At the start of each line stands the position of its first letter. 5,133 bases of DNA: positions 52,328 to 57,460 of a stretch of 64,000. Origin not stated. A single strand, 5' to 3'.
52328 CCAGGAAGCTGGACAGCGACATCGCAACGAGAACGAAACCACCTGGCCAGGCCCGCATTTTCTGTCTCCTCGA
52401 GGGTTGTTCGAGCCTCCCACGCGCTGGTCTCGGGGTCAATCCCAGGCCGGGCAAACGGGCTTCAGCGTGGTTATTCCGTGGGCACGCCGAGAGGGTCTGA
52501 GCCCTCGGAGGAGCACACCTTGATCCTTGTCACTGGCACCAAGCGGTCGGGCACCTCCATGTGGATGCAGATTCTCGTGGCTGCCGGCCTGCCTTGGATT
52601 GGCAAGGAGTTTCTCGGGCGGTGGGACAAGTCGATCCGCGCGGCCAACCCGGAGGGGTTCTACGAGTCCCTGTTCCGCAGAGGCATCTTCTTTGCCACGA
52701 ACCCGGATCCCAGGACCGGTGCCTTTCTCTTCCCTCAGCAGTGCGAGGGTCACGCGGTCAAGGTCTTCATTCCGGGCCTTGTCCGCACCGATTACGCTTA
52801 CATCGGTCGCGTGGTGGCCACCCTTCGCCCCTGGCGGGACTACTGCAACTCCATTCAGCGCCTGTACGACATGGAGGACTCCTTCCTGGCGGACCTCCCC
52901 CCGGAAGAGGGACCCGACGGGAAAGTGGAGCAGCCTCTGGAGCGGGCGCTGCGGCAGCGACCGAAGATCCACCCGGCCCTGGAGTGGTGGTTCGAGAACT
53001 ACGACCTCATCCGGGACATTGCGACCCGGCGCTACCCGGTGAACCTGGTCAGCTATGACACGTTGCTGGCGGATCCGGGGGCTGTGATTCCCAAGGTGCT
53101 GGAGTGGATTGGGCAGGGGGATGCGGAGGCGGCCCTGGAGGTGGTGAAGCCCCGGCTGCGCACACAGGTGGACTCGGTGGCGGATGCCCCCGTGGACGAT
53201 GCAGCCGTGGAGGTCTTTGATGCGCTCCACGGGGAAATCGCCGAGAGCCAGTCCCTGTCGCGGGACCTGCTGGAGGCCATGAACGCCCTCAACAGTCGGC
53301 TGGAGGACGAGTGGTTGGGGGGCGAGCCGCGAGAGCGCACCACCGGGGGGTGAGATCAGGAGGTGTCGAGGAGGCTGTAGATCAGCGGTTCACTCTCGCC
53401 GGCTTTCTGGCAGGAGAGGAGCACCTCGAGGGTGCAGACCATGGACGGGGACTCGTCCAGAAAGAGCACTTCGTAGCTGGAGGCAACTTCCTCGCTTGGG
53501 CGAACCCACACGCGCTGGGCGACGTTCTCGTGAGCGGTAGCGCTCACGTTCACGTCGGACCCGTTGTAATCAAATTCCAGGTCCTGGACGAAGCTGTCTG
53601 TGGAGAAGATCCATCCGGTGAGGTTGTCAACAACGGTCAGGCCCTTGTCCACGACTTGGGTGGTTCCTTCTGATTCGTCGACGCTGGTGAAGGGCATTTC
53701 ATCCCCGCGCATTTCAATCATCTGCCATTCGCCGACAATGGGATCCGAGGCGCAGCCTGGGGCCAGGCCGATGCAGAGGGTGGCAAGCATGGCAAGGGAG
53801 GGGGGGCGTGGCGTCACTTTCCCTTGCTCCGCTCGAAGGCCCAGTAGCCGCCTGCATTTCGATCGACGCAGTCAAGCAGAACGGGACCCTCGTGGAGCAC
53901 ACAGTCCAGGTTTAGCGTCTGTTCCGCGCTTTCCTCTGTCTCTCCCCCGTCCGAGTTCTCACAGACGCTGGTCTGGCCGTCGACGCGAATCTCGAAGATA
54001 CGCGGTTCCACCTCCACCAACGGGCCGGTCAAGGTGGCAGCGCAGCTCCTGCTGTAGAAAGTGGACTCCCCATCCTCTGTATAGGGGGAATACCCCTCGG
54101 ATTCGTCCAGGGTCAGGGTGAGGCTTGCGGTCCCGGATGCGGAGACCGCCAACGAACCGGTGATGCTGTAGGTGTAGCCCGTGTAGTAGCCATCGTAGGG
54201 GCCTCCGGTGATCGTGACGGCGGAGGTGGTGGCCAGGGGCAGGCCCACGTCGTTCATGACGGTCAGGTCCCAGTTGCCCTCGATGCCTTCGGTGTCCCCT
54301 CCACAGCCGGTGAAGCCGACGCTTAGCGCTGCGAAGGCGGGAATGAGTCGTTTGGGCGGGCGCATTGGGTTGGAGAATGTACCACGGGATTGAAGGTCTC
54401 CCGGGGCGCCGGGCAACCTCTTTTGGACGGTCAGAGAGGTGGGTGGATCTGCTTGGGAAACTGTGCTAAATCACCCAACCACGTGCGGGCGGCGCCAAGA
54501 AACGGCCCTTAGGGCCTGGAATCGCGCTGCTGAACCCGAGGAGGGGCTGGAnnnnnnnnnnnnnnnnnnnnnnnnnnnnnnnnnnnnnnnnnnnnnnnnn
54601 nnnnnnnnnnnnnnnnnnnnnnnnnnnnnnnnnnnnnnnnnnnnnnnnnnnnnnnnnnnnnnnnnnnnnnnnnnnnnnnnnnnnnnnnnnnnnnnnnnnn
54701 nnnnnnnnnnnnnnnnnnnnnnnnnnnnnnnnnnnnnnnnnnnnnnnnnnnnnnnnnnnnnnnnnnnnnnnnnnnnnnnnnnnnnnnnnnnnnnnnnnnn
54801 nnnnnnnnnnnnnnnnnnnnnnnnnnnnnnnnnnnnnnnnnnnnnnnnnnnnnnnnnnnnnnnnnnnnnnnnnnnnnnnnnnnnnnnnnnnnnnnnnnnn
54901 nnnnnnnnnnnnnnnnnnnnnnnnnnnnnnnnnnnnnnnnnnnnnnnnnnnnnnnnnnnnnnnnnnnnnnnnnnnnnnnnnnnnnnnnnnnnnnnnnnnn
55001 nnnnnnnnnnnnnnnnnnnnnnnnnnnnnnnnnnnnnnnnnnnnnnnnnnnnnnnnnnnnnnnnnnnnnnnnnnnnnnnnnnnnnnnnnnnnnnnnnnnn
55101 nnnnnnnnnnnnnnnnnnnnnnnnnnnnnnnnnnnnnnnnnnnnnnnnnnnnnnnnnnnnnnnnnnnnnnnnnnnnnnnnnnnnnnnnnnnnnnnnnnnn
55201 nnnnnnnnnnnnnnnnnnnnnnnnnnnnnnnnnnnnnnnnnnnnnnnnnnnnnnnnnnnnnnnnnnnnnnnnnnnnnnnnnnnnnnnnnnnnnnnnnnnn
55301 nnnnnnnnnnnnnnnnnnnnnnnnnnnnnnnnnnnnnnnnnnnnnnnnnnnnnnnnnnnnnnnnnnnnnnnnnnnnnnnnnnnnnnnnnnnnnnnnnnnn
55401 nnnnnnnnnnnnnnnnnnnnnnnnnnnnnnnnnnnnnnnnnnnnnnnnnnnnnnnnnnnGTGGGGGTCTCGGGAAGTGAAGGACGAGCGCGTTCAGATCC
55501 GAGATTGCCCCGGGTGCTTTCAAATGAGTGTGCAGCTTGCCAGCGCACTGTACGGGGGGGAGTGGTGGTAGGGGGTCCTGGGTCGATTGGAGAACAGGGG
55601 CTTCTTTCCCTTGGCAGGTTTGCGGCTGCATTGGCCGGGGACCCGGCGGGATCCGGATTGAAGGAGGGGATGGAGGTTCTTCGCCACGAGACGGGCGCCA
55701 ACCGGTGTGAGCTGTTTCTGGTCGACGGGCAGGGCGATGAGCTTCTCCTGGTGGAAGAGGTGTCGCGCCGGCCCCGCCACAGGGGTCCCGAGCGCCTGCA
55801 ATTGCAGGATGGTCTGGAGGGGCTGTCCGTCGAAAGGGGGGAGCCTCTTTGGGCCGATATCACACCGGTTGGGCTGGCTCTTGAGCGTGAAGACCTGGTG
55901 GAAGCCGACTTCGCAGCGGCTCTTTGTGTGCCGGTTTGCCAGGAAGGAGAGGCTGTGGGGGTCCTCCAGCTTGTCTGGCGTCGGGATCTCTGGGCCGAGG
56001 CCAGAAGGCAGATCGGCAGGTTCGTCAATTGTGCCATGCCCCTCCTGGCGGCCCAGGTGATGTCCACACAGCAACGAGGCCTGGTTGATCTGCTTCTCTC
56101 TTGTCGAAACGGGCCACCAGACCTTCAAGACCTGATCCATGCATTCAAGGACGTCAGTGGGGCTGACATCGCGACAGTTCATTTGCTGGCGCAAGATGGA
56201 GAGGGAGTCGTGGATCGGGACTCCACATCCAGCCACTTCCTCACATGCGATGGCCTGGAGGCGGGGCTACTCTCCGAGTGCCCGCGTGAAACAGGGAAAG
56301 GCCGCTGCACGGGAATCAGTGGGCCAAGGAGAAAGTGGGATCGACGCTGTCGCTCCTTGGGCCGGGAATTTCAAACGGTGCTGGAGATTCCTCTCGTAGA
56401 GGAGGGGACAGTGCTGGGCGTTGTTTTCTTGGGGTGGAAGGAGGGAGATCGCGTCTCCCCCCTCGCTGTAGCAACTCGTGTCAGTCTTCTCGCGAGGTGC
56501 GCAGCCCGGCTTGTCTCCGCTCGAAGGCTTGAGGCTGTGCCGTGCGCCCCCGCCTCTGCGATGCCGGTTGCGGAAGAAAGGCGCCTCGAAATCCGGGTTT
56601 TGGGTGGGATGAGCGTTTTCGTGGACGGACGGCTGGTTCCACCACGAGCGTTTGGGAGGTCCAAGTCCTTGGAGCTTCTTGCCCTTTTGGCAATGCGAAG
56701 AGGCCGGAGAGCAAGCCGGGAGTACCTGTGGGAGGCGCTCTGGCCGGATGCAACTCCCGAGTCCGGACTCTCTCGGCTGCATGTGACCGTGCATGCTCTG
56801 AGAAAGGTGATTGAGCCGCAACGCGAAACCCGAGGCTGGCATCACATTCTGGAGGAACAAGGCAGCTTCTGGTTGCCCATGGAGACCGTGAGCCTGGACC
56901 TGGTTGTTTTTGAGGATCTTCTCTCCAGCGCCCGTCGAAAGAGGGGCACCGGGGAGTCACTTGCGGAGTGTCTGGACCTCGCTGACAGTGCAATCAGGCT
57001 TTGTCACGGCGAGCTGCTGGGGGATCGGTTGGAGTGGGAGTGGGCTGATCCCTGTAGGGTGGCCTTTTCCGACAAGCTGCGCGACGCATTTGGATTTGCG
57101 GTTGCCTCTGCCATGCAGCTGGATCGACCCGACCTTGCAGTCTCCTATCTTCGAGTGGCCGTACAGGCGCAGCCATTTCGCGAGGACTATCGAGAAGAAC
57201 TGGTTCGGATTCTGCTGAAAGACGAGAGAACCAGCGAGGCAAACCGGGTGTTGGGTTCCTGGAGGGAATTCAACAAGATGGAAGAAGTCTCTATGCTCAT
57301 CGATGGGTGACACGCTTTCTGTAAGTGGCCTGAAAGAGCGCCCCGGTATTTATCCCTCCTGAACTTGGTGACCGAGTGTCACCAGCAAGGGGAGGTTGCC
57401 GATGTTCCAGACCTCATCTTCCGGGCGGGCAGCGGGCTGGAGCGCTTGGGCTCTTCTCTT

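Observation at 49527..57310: Radical-SAM-centred accessory neighbourhood with no recognisable pathway assignment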

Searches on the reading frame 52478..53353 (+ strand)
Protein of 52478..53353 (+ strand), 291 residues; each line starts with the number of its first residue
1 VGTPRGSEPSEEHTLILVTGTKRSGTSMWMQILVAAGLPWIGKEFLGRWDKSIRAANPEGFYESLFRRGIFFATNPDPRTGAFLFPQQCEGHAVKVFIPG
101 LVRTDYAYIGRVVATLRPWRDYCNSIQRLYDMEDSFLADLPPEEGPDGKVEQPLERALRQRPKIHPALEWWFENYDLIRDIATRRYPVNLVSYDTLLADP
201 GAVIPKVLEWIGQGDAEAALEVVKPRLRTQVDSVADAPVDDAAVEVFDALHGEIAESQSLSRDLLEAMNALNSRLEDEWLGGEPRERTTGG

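Call 4: search_protein_families(library=pfam, proteins=[window:52478-53353:+], max_evalue=0.01)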
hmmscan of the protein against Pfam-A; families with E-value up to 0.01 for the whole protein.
window:52478-53353:+ (291 aa): 1 family
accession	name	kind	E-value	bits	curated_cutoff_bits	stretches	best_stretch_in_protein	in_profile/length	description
PF13469.12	Sulfotransfer_3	-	0.00045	21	27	0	16-36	2-22/216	Sulfotransferase family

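Call 5: search_protein_families(library=ncbifam, proteins=[window:52478-53353:+], max_evalue=0.01)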
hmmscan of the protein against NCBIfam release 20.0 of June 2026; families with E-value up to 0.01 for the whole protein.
window:52478-53353:+ (291 aa): 0 families

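Call 52: search_protein_representatives(protein=window:52478-53353:+)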
Query: 291 residues. Proteins with E-value up to 0.001 (for the whole library): 322; up to 1e-10: 229; up to 1e-30: 136. The best 150 are listed.
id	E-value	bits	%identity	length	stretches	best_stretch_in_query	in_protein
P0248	5.5e-88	311.6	56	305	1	15-273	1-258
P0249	1.9e-82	293.4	53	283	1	15-280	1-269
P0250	5.0e-74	265.7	51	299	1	15-274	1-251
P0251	5.0e-73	262.4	49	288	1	15-274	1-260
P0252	4.4e-72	259.3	52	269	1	15-276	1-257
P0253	1.7e-71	257.4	50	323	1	15-277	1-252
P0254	2.7e-67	243.6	47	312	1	15-273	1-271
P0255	5.1e-67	242.7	63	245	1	15-207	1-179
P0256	1.5e-66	241.2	46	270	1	15-283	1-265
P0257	6.7e-65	235.7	48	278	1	15-280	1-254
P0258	1.4e-63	231.4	49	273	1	15-275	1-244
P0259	1.6e-63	231.2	46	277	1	15-276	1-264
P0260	2.6e-63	230.5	48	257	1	28-275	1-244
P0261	4.3e-63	229.8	51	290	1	15-275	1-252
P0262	2.0e-62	227.6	48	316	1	15-276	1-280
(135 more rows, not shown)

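Call 56: search_solved_structures(query=A5, max_evalue=1)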
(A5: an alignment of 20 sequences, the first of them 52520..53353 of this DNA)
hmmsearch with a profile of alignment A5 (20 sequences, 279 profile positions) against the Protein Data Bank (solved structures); distinct sequences matched with E-value up to 1: 19.
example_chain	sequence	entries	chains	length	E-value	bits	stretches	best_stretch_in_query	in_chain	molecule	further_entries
3bfx_A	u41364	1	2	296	0.065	15.9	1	165-233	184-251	Sulfotransferase 1C2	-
9hae_B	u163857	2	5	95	0.11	15.2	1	115-165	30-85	DerF7_binder2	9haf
1cun_A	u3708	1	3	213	0.14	14.9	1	132-269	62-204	PROTEIN (ALPHA SPECTRIN)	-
8ek4_A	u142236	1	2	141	0.29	13.8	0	161-257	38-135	Ice-binding protein TIP-99a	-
1z28_A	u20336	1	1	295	0.3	13.8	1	166-229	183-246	Phenol-sulfating phenol sulfotransferase 1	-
1x4q_A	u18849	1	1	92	0.3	13.8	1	184-243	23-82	U4/U6 small nuclear ribonucleoprotein Prp3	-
3jcr_K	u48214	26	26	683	0.32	13.6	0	184-246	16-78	hPrp3 | U4/U6 small nuclear ribonucleoprotein Prp3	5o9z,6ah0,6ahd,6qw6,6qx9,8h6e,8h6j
1eq1_A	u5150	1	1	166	0.38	13.4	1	196-267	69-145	APOLIPOPHORIN-III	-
2lch_A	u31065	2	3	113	0.39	13.4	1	122-193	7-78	Protein OR38 | computationally designed four-helix bundle protein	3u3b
6hu9_f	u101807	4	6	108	0.5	13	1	186-265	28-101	Cytochrome c oxidase subunit 6, mitochondrial | CYTOCHROME C OXIDASE SUBUNIT 6, MITOCHONDRIAL; SYNONYM: CYTOCHROME C OXIDASE POLYPEPTIDE V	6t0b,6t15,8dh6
3nib_A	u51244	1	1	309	0.53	12.9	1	97-217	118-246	Teg14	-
7z10_f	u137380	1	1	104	0.55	12.9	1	186-265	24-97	Cytochrome c oxidase subunit 6, mitochondrial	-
1jyo_E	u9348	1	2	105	0.56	12.9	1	182-255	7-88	protein tyrosine phosphatase SptP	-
6giq_f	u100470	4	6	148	0.6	12.8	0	186-265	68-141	BJ4_G0024040.mRNA.1.CDS.1 | Cytochrome c oxidase subunit 6, mitochondrial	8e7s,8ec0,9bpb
9etz_f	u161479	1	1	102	0.61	12.8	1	186-263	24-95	Cytochrome c oxidase subunit 6, mitochondrial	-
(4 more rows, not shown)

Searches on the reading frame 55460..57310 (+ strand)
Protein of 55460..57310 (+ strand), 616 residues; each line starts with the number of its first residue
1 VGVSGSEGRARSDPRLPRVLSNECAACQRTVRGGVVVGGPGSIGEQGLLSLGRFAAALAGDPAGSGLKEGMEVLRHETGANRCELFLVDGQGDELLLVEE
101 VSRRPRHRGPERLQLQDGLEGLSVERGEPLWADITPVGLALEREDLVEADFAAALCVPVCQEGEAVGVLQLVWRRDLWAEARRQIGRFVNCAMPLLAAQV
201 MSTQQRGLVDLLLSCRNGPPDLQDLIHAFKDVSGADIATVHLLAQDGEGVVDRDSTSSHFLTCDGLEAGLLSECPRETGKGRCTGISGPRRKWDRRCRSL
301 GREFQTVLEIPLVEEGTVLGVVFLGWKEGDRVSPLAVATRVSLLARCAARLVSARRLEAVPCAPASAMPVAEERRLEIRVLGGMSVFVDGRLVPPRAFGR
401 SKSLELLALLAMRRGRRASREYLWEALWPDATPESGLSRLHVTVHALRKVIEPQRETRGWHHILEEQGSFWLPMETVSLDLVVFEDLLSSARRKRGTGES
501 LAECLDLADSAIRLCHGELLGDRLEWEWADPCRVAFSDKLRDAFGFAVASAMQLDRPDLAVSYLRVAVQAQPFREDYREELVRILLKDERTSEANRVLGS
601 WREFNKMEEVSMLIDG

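Call 4: search_protein_families(library=pfam, proteins=[window:55460-57310:+], max_evalue=0.01)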
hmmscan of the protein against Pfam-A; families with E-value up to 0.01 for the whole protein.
window:55460-57310:+ (616 aa): 4 families
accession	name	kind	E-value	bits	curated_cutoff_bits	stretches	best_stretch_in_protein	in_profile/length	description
PF03704.23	BTAD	-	8.9e-11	42.8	22.1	1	479-598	1-119/146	Bacterial transcriptional activator domain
PF01590.32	GAF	-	6.7e-09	36.8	22.4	1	68-184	7-120/133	GAF domain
PF13185.12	GAF_2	-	2.2e-08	34.8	28.6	1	73-175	14-112/136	GAF domain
PF00486.34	Trans_reg_C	-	9e-07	29.3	26.2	1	401-455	8-61/77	Transcriptional regulatory protein, C terminal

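Call 5: search_protein_families(library=ncbifam, proteins=[window:55460-57310:+], max_evalue=0.01)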
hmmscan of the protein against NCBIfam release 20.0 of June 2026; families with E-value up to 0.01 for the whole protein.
window:55460-57310:+ (616 aa): 2 families
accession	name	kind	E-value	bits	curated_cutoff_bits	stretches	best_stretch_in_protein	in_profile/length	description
NF053617.1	SARPRegAfsRStmc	equivalog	7.4e-11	40.7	1430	1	370-598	23-239/986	SARP-family global regulator AfsR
NF041231.1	BagI_FevR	exception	8.1e-06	25.4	500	1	405-598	17-206/315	AfsR/SARP family transcriptional regulator BagI/FevR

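Call 96: search_protein_families(library=ncbifam, proteins=[window:55565-57310:+], max_evalue=0.001)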
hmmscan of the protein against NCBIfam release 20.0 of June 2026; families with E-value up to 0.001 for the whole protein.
window:55565-57310:+ (581 aa): 2 families
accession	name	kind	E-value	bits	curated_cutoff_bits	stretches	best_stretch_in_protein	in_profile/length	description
NF053617.1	SARPRegAfsRStmc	equivalog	6.5e-11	40.9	1430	1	335-563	23-239/986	SARP-family global regulator AfsR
NF041231.1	BagI_FevR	exception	7.2e-06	25.5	500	1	370-563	17-206/315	AfsR/SARP family transcriptional regulator BagI/FevR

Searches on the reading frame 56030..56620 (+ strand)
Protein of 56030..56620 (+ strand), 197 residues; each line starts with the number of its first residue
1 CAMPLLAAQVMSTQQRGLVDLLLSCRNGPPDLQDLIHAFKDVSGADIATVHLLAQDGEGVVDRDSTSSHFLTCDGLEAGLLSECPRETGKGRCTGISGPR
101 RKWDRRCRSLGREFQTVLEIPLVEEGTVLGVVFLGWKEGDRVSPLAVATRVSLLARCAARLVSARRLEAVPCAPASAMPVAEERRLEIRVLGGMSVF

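Call 75: search_protein_families(library=pfam, proteins=[window:56030-56620:+], max_evalue=5)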
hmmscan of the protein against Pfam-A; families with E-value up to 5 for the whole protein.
window:56030-56620:+ (197 aa): 2 families
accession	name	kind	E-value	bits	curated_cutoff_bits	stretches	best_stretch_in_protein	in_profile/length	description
PF13185.12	GAF_2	-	0.012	16.3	28.6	1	33-149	9-123/136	GAF domain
PF11358.13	DUF3158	-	0.1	12.6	27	1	116-160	63-106/156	Protein of unknown function (DUF3158)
